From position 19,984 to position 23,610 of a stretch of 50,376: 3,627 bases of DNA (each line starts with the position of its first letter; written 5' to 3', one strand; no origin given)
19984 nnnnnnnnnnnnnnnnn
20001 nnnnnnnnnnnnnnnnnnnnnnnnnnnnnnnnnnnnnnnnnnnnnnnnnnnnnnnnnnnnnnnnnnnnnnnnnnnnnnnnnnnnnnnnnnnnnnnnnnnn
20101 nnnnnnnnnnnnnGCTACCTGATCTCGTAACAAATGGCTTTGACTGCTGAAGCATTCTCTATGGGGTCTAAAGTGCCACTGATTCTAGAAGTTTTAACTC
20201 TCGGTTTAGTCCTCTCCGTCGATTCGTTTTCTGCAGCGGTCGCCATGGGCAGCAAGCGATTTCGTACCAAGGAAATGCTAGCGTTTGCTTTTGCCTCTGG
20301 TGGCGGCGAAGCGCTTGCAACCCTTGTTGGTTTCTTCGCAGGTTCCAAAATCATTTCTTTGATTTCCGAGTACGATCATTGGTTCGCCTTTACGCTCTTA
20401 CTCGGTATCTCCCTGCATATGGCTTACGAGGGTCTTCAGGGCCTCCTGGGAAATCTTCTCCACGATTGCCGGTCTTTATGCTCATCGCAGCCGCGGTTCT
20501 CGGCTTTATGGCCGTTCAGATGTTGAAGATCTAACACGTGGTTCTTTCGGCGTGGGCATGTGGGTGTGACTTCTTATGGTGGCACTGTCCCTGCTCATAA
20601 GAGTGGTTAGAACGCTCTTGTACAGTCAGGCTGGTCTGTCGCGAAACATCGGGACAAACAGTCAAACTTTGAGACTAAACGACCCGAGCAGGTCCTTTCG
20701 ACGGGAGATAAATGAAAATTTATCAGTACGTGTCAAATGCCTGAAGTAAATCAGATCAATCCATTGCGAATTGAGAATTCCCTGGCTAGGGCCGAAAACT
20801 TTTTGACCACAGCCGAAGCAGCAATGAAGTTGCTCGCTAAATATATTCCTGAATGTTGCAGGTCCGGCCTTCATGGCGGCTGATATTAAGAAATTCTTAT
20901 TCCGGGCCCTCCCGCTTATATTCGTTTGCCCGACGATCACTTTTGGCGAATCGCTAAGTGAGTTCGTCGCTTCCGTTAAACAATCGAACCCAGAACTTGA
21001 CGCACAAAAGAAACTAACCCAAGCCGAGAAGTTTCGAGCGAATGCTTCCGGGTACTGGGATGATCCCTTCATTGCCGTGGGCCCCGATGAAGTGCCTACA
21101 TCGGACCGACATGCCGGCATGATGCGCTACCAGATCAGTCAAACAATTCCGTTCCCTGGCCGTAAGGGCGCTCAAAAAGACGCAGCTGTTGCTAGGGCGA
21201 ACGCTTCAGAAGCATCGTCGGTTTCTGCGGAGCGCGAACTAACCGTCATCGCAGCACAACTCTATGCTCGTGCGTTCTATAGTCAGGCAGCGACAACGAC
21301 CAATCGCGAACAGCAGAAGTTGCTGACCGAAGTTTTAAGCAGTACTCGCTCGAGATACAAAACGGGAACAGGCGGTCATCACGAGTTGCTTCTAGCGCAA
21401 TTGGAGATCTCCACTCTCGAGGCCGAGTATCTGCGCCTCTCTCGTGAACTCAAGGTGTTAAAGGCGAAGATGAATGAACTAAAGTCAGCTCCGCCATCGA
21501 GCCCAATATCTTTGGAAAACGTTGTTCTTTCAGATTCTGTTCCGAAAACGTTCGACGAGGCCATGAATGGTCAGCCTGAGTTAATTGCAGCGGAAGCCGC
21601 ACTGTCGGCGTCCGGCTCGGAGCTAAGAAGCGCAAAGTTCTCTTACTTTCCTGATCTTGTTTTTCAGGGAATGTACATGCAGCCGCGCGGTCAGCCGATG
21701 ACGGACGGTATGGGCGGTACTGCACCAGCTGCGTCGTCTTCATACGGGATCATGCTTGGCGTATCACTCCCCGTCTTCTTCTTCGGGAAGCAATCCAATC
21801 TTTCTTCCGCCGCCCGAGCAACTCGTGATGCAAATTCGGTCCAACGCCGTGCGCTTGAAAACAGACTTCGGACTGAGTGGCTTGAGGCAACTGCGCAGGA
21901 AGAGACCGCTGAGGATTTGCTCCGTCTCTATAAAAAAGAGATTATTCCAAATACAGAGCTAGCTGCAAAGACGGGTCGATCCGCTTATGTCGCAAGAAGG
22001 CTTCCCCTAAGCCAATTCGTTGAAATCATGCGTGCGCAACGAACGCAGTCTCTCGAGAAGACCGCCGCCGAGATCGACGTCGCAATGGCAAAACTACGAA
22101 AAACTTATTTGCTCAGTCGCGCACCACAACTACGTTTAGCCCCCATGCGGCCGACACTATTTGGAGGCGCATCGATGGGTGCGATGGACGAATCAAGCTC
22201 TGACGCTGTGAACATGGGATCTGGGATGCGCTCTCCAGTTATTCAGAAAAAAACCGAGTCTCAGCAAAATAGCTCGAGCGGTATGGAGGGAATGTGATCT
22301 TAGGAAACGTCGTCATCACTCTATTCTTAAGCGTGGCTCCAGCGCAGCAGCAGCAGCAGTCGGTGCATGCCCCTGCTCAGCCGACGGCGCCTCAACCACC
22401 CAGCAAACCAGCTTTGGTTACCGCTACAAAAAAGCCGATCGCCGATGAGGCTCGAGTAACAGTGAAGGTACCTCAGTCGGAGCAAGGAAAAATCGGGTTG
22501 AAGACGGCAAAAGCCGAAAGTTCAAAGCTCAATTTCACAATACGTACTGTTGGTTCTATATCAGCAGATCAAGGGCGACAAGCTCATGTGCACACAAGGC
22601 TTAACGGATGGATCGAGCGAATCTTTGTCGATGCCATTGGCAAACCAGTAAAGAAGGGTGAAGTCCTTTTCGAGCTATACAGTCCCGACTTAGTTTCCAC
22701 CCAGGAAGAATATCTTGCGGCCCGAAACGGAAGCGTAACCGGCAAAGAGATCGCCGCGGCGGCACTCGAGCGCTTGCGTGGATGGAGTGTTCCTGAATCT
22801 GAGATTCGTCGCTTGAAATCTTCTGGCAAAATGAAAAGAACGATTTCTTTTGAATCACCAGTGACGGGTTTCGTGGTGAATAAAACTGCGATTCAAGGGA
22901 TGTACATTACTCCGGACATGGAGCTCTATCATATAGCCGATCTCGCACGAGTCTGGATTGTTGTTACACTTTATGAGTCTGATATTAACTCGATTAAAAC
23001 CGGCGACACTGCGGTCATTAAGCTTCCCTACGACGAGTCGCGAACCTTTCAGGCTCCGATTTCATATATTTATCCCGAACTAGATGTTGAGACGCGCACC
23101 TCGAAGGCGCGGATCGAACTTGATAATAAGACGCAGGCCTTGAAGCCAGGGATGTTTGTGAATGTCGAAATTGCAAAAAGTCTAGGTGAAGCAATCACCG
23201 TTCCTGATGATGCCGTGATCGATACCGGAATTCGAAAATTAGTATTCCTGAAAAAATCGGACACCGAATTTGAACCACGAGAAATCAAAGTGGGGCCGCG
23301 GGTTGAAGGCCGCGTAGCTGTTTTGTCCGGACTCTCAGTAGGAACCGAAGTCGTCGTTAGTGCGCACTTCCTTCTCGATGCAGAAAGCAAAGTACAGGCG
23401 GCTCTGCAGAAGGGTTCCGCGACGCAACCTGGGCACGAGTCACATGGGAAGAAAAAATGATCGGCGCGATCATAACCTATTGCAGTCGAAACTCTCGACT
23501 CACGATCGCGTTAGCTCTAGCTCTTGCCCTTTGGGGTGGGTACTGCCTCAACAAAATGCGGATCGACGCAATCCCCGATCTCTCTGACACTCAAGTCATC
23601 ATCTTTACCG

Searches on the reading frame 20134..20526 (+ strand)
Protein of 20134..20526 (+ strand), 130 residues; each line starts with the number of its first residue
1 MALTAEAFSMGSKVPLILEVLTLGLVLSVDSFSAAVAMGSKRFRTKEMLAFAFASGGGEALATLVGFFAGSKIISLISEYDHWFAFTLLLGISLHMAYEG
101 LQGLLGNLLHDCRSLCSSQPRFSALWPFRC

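Call 7: search_protein_families(library=pfam, proteins=[window:20134-20526:+], max_evalue=0.01)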
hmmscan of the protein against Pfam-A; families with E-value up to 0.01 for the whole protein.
window:20134-20526:+ (130 aa): 1 family
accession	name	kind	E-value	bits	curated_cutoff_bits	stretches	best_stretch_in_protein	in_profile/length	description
PF02659.21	Mntp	-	2e-10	41.1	24.4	1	43-102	2-61/152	Putative manganese efflux pump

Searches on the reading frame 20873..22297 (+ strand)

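Call 7: search_protein_families(library=pfam, proteins=[window:20873-22297:+], max_evalue=0.01)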
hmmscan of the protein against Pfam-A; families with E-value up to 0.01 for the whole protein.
window:20873-22297:+ (474 aa): 1 family
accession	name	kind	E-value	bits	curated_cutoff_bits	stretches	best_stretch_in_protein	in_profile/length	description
PF02321.23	OEP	-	3e-30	105.9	22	2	228-413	6-185/187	Outer membrane efflux protein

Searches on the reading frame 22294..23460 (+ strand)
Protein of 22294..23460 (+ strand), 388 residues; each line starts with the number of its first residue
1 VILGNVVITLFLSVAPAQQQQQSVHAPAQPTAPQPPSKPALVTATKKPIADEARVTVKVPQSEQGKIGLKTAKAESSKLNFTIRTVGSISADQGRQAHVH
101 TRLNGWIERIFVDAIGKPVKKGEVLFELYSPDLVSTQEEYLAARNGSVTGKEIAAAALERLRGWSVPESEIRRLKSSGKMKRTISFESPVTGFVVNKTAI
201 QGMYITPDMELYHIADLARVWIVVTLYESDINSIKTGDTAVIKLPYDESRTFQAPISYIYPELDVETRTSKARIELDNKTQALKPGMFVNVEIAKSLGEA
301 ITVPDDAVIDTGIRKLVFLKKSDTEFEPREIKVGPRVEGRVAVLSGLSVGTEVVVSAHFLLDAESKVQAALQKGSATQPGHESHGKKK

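Call 7: search_protein_families(library=pfam, proteins=[window:22294-23460:+], max_evalue=0.01)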
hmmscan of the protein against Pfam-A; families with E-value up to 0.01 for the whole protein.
window:22294-23460:+ (388 aa): 5 families
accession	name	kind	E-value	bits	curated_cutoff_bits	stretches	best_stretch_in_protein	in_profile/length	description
PF16576.10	HlyD_D23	-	6.6e-74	248.2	30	1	79-289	2-214/214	Barrel-sandwich domain of CusB or HlyD membrane-fusion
PF13437.12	HlyD_3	-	1.8e-15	58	22.2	1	188-286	4-106/106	HlyD family secretion protein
PF16572.11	HlyD_D4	-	4.2e-09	36.6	26.4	1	125-179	1-54/55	Long alpha hairpin domain of cation efflux system protein, CusB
PF00529.27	CusB_dom_1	-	0.0016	19.1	26.5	1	218-355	12-89/89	Cation efflux system protein CusB domain 1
PF12700.13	HlyD_2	-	0.0051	16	25.1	1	205-322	252-362/416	HlyD family secretion protein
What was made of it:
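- Checked: The CusB-like adaptor at 22294-23460 is real (HlyD_D23, E 7e-74; call 7).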
